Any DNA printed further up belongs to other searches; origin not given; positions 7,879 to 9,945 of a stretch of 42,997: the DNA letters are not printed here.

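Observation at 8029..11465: CydA homologue without a Q-loop or CydB, hard-wired to c-type cytochromes by overlapping start/stop codons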

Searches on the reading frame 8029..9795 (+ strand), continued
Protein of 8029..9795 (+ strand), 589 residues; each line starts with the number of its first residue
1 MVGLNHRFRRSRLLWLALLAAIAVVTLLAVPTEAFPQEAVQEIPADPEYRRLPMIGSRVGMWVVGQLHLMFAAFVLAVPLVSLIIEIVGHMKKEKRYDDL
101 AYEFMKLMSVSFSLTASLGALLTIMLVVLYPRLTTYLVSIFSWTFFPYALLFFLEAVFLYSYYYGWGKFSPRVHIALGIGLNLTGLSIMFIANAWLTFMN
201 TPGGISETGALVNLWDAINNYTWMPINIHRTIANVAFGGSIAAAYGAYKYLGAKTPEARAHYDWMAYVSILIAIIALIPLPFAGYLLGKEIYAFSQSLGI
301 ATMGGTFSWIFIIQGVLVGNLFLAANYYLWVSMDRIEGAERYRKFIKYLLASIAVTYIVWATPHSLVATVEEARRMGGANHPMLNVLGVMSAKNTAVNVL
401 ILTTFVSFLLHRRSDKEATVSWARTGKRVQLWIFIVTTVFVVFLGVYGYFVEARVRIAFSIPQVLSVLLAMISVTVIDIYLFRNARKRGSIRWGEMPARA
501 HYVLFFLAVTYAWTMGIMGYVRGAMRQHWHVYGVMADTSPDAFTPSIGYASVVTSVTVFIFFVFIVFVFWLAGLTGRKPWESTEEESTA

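Call 15: find_encoding_contigs(protein=P0062, flank=10000, max_places=2)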
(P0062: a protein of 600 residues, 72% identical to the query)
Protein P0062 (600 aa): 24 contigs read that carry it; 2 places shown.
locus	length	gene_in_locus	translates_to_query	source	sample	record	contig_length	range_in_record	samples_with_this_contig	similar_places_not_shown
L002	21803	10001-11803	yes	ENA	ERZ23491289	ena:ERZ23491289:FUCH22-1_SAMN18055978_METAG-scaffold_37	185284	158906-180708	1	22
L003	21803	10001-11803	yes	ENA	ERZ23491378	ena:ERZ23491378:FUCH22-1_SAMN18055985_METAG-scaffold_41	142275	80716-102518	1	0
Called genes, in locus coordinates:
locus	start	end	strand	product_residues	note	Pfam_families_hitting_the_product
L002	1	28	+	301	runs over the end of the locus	PF00034:Cytochrom_C (weak), PF13442:Cytochrome_CBB3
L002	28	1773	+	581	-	PF13442:Cytochrome_CBB3 (weak), PF00034:Cytochrom_C, PF09459:EB_dh (weak)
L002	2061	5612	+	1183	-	PF00384:Molybdopterin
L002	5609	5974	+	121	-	-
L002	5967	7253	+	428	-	PF13187:Fer4_9 (faint), PF12797:Fer4_2 (faint), PF12837:Fer4_6 (faint), PF13237:Fer4_10, PF13247:Fer4_11, PF12838:Fer4_7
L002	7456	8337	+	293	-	PF02613:Nitrate_red_del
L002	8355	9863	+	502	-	PF00034:Cytochrom_C, PF13442:Cytochrome_CBB3, PF00034:Cytochrom_C, PF09459:EB_dh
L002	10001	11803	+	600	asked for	PF01654:Cyt_bd_oxida_I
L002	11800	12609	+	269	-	PF00034:Cytochrom_C, PF13442:Cytochrome_CBB3 (faint), PF00034:Cytochrom_C (weak)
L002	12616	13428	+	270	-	PF00034:Cytochrom_C (weak), PF13442:Cytochrome_CBB3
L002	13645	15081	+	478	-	PF00034:Cytochrom_C, PF13442:Cytochrome_CBB3, PF00034:Cytochrom_C, PF13442:Cytochrome_CBB3, PF09459:EB_dh (weak)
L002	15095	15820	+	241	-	PF14686:fn3_3 (weak), PF13620:CarboxypepD_reg, PF13715:CarbopepD_reg_2 (weak)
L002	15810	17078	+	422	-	PF04055:Radical_SAM, PF13186:SPASM, PF08369:PCP_red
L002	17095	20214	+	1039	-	PF08369:PCP_red, PF00582:Usp, PF08369:PCP_red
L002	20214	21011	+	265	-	PF00034:Cytochrom_C, PF13442:Cytochrome_CBB3 (faint), PF00034:Cytochrom_C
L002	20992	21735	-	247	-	PF01073:3Beta_HSD (weak), PF01370:Epimerase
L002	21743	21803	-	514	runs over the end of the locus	PF02056:Glyco_hydro_4, PF11975:Glyco_hydro_4C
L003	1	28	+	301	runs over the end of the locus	PF00034:Cytochrom_C (weak), PF13442:Cytochrome_CBB3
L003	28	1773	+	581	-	PF13442:Cytochrome_CBB3 (weak), PF00034:Cytochrom_C, PF09459:EB_dh (weak)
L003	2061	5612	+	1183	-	PF00384:Molybdopterin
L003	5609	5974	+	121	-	-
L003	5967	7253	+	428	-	PF13187:Fer4_9 (faint), PF12797:Fer4_2 (faint), PF12837:Fer4_6 (faint), PF13237:Fer4_10, PF13247:Fer4_11, PF12838:Fer4_7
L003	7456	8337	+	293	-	PF02613:Nitrate_red_del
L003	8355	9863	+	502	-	PF00034:Cytochrom_C, PF13442:Cytochrome_CBB3, PF00034:Cytochrom_C, PF09459:EB_dh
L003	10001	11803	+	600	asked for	PF01654:Cyt_bd_oxida_I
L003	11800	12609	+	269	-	PF00034:Cytochrom_C, PF13442:Cytochrome_CBB3 (faint), PF00034:Cytochrom_C (weak)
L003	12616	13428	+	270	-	PF00034:Cytochrom_C (weak), PF13442:Cytochrome_CBB3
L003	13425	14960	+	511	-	PF00034:Cytochrom_C, PF13442:Cytochrome_CBB3, PF00034:Cytochrom_C, PF13442:Cytochrome_CBB3, PF09459:EB_dh (weak)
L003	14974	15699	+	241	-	PF14686:fn3_3 (weak), PF13620:CarboxypepD_reg, PF13715:CarbopepD_reg_2 (weak)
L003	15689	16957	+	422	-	PF04055:Radical_SAM, PF13186:SPASM, PF08369:PCP_red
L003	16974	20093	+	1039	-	PF08369:PCP_red, PF00582:Usp, PF08369:PCP_red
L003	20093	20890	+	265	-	PF00034:Cytochrom_C, PF13442:Cytochrome_CBB3 (faint), PF00034:Cytochrom_C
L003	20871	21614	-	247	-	PF01073:3Beta_HSD (weak), PF01370:Epimerase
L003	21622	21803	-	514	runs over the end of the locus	PF02056:Glyco_hydro_4, PF11975:Glyco_hydro_4C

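Call 23: find_encoding_contigs(protein=P0064, flank=10000, max_places=1)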
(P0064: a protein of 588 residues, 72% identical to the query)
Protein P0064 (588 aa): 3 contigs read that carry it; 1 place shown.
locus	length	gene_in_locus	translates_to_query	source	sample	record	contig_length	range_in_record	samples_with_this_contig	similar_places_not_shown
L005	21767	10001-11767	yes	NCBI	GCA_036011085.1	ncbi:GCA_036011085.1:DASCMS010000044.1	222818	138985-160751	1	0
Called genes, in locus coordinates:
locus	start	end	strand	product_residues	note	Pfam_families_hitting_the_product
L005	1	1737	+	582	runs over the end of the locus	PF13442:Cytochrome_CBB3 (weak), PF00034:Cytochrom_C, PF09459:EB_dh (weak)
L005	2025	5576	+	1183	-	PF00384:Molybdopterin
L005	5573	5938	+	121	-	-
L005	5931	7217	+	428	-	PF13187:Fer4_9 (faint), PF12797:Fer4_2 (faint), PF12837:Fer4_6 (faint), PF13237:Fer4_10, PF13247:Fer4_11, PF12838:Fer4_7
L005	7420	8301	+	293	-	PF02613:Nitrate_red_del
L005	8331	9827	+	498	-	PF00034:Cytochrom_C, PF13442:Cytochrome_CBB3, PF00034:Cytochrom_C, PF13442:Cytochrome_CBB3, PF09459:EB_dh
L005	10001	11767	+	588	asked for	PF01654:Cyt_bd_oxida_I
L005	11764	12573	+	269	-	PF00034:Cytochrom_C, PF13442:Cytochrome_CBB3 (faint), PF00034:Cytochrom_C (weak)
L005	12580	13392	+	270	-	PF00034:Cytochrom_C (weak), PF13442:Cytochrome_CBB3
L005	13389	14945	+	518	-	PF00034:Cytochrom_C, PF13442:Cytochrome_CBB3, PF00034:Cytochrom_C, PF13442:Cytochrome_CBB3, PF09459:EB_dh (weak)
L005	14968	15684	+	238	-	PF14686:fn3_3 (weak), PF13620:CarboxypepD_reg, PF13715:CarbopepD_reg_2 (weak)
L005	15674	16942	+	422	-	PF04055:Radical_SAM, PF13186:SPASM, PF08369:PCP_red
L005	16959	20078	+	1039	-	PF08369:PCP_red, PF00582:Usp, PF08369:PCP_red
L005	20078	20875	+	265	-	PF00034:Cytochrom_C, PF13442:Cytochrome_CBB3 (faint), PF00034:Cytochrom_C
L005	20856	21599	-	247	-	PF01073:3Beta_HSD (weak), PF01370:Epimerase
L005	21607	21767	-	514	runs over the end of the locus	PF02056:Glyco_hydro_4, PF11975:Glyco_hydro_4C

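Call 24: find_encoding_contigs(protein=P0075, flank=10000, max_places=1)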
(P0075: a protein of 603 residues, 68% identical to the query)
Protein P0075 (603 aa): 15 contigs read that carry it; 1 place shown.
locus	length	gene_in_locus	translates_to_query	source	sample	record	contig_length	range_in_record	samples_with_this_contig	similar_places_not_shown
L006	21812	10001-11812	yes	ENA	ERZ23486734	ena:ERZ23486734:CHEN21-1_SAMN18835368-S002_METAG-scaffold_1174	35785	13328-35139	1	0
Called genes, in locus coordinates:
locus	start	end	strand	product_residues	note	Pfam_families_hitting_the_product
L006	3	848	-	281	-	PF01790:LGT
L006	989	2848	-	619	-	PF22148:Fervidolysin_NPro-like (faint), PF00082:Peptidase_S8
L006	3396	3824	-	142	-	-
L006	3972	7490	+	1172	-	PF00082:Peptidase_S8, PF13860:FlgD_ig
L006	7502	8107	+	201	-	PF07719:TPR_2 (faint)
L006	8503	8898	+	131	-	-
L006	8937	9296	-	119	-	PF05635:23S_rRNA_IVP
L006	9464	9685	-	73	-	-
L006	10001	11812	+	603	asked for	PF01654:Cyt_bd_oxida_I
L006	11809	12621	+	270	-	PF00034:Cytochrom_C (weak), PF13442:Cytochrome_CBB3 (faint)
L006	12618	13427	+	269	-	PF00034:Cytochrom_C, PF13442:Cytochrome_CBB3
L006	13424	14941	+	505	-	PF00034:Cytochrom_C, PF13442:Cytochrome_CBB3, PF00034:Cytochrom_C, PF13442:Cytochrome_CBB3 (weak), PF09459:EB_dh (weak)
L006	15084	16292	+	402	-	PF04055:Radical_SAM, PF13186:SPASM, PF08369:PCP_red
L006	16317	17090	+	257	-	-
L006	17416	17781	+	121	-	-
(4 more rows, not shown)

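Call 31: predict_structure(alignment_id=A1)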
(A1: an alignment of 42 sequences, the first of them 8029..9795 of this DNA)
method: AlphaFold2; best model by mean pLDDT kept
length: 589 residues; sequences in the alignment: 42
mean_pLDDT: 72.7   pTM: 0.72
mean pLDDT of the five models: 72.7, 69.5, 68.3, 67.2, 61.1
residues with pLDDT >= 90: 67; 70-90: 307; 50-70: 121; < 50: 94
segments of 3 or more residues with pLDDT < 50: 1-4, 30-44, 300-313, 365-388, 517-533, 538-548, 585-589
pLDDT, mean of each block of 10 residues (from residue 1): 51 84 74 41 53 68 74 79 88 84 83 82 81 75 72 88 89 92 86 69 61 65 75 82 88 88 88 79 68 57 41 59 82 87 86 75 47 41 41 75 88 89 93 93 84 73 88 92 88 87 77 54 40 47 45 66 77 58 47
secondary structure, 60 per line:
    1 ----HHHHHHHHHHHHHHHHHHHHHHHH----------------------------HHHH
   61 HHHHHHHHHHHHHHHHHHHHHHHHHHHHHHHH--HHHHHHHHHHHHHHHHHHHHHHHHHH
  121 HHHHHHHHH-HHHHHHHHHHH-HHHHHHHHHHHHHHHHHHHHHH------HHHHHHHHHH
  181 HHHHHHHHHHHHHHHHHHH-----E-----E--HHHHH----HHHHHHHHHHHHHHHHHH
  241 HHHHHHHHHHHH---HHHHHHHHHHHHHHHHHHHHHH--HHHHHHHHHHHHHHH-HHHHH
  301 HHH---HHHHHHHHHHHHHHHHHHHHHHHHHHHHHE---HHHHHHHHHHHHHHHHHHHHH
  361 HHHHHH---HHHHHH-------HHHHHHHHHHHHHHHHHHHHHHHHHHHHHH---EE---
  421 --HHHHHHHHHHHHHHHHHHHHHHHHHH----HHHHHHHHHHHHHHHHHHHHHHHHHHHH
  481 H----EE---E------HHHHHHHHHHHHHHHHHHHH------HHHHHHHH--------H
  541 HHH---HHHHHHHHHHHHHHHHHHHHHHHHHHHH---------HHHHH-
elements in order: H5-28 H57-92 H95-129 H131-141 H143-164 H171-199 H214-218 H223-252 H256-277 H280-294 H296-303 H307-335 H340-366 H370-375 H383-412 H423-448 H453-481 H498-517 H524-531 H540-543 H547-574 H584-588

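Call 35: fold_search(model_id=the predicted structure, library=pdb)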
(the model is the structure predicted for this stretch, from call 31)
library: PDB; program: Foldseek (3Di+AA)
matches with E <= 10: 352; with E <= 0.001: 10
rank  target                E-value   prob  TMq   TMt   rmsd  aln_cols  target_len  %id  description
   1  7oy2_C                3.5e-09  1.00  0.36  0.45  24.6       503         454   12  High resolution structure of cytochrome bd-II oxidase from E. coli (released 2021-12-15)
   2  7ose_A                7.9e-08  1.00  0.37  0.43  24.6       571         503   12  cytochrome bd-II type oxidase with bound aurachin D (released 2021-11-17)
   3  9r2g_A                2.4e-07  1.00  0.37  0.55  19.6       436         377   19  Cytochrome bd II oxidase qOR-2 type from Mycobacterium smegmatis (released 2026-03-04)
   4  9fka_A                8.9e-07  1.00  0.38  0.47  22.1       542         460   12  Cryo-EM structure of the reduced cytochrome bd oxidase from M. tuberculosis (released 2025-02-12)
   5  5doq_A                9.3e-07  1.00  0.37  0.50  21.1       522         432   14  The structure of bd oxidase from Geobacillus thermodenitrificans (released 2016-05-04)
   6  6rx4_A                1.0e-06  1.00  0.40  0.48  19.5       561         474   14  THE STRUCTURE OF BD OXIDASE FROM ESCHERICHIA COLI (released 2019-11-20)
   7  6rko_A                1.1e-06  1.00  0.43  0.55  20.6       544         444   14  Cryo-EM structure of the E. coli cytochrome bd-I oxidase at 2.68 A resolution (released 2019-10-16)
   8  8b4o_A                4.1e-06  1.00  0.37  0.48  21.4       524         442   12  Cryo-EM structure of cytochrome bd oxidase from C. glutamicum (released 2022-12-28)
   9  7nkz_A                7.6e-06  1.00  0.36  0.46  21.4       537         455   13  Cryo-EM structure of the cytochrome bd oxidase from M. tuberculosis at 2.5 A resolution (released 2021-09-22)
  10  7d5i_A                3.0e-05  1.00  0.41  0.53  17.3       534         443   13  Structure of Mycobacterium smegmatis bd complex in the apo-form. (released 2021-06-23)
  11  6btm_C                3.6e-02  0.44  0.12  0.15  24.1       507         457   11  Structure of Alternative Complex III from Flavobacterium johnsoniae (Wild Type) (released 2018-05-09)
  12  8vy9_R                1.3e-01  0.92  0.22  0.38   9.6       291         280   11  CryoEM structure of Ggust-coupled TAS2R14 with cholesterol and an intracellular tastant (released 2024-04-03)
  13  9b49_A                1.3e-01  0.51  0.19  0.24  26.9       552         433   10  K459Q variant of P. indica phosphate transporter (released 2025-03-26)
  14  9fka_B                1.4e-01  1.00  0.29  0.46  14.5       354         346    9  Cryo-EM structure of the reduced cytochrome bd oxidase from M. tuberculosis (released 2025-02-12)
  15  8vy7_R                1.5e-01  0.96  0.24  0.40   8.9       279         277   11  CryoEM structure of Gi-coupled TAS2R14 with cholesterol and an intracellular tastant (released 2024-04-03)
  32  7ose_B                4.8e-01  0.89  0.23  0.32   7.2       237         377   14  cytochrome bd-II type oxidase with bound aurachin D (released 2021-11-17)
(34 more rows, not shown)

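Call 39: search_protein_families(library=ncbifam, proteins=[window:8029-9795:+, L002:15810-17075:+, L002:17095-20211:+], max_evalue=0.001)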
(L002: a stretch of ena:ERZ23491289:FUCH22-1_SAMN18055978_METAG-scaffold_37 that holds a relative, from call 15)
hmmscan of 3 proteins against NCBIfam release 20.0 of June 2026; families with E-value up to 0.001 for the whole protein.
window:8029-9795:+ (589 aa): 0 families

L002:15810-17075:+ (422 aa): 69 families (the best 25 are shown)
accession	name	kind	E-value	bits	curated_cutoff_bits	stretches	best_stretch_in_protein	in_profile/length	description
TIGR04545.1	rSAM_ahbD_hemeb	equivalog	1.5e-84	284.4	500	1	13-348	1-339/339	heme b synthase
TIGR04055.1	rSAM_NirJ2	equivalog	3.5e-83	279.8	500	1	13-346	1-324/326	putative heme d1 biosynthesis radical SAM protein NirJ2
TIGR04053.2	TIGR04053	equivalog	4.5e-73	246.6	395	2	10-242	6-237/366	TIGR04053 family radical SAM/SPASM domain-containing protein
TIGR04347.1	pseudo_SAM_Halo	equivalog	1.1e-55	189.5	525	1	13-345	39-384/390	TIGR04347 family pseudo-SAM/SPASM protein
TIGR04546.1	rSAM_ahbC_deAc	equivalog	1.3e-52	178.9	650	1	13-345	40-384/390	12,18-didecarboxysiroheme deacetylase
TIGR04051.1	rSAM_NirJ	equivalog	1.6e-52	178.7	515.45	2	13-203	3-189/354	heme d1 biosynthesis radical SAM protein NirJ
TIGR04054.1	rSAM_NirJ1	equivalog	1.5e-49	168.7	650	1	13-345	37-381/387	putative heme d1 biosynthesis radical SAM protein NirJ1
NF050035.1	rSAM_WgK_link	exception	5.1e-44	150.7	650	2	9-197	6-191/367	radical SAM/SPASM peptide maturase WgkB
TIGR04303.1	GeoRSP_rSAM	equivalog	3.4e-42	145.2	400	1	11-344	4-324/325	GeoRSP system radical SAM/SPASM protein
TIGR04251.1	SCM_rSAM_ScmF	equivalog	1.7e-37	129.6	400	1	14-339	6-334/353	SynChlorMet cassette radical SAM/SPASM protein ScmF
TIGR02109.1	PQQ_syn_pqqE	equivalog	3.3e-34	118.4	381.35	1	11-349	6-335/358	pyrroloquinoline quinone biosynthesis protein PqqE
TIGR03962.1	mycofact_rSAM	equivalog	5.8e-34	117.8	265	1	11-346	11-333/339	mycofactocin radical SAM maturase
NF045574.1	sacti_mat_StsB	exception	2.9e-33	115.4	625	1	14-338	98-407/466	StsB family radical SAM/SPASM domain sactipeptide maturase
TIGR03913.1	rad_SAM_trio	equivalog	4.1e-32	111.2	591.75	1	6-346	13-354/477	GDL motif peptide-associated radical SAM/SPASM maturase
NF012164.0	AlbA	equivalog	4.8e-30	104.4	850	1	10-332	111-417/442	subtilosin maturase AlbA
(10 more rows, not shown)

L002:17095-20211:+ (1039 aa): 4 families
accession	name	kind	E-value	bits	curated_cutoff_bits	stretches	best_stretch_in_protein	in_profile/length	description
NF002789.0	PRK02910.1-3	equivalog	1.8e-30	106.3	509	4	887-965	452-529/535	ferredoxin:protochlorophyllide reductase (ATP-dependent) subunit B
TIGR01278.1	DPOR_BchB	equivalog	3.6e-29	102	490.35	3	901-964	444-506/512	ferredoxin:protochlorophyllide reductase (ATP-dependent) subunit B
NF002790.0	PRK02910.1-4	equivalog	4.6e-12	45.4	912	0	975-1022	474-521/530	ferredoxin:protochlorophyllide reductase (ATP-dependent) subunit B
NF045783.1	Nigrythrn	equivalog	0.00029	21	340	1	729-757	172-200/202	nigerythrin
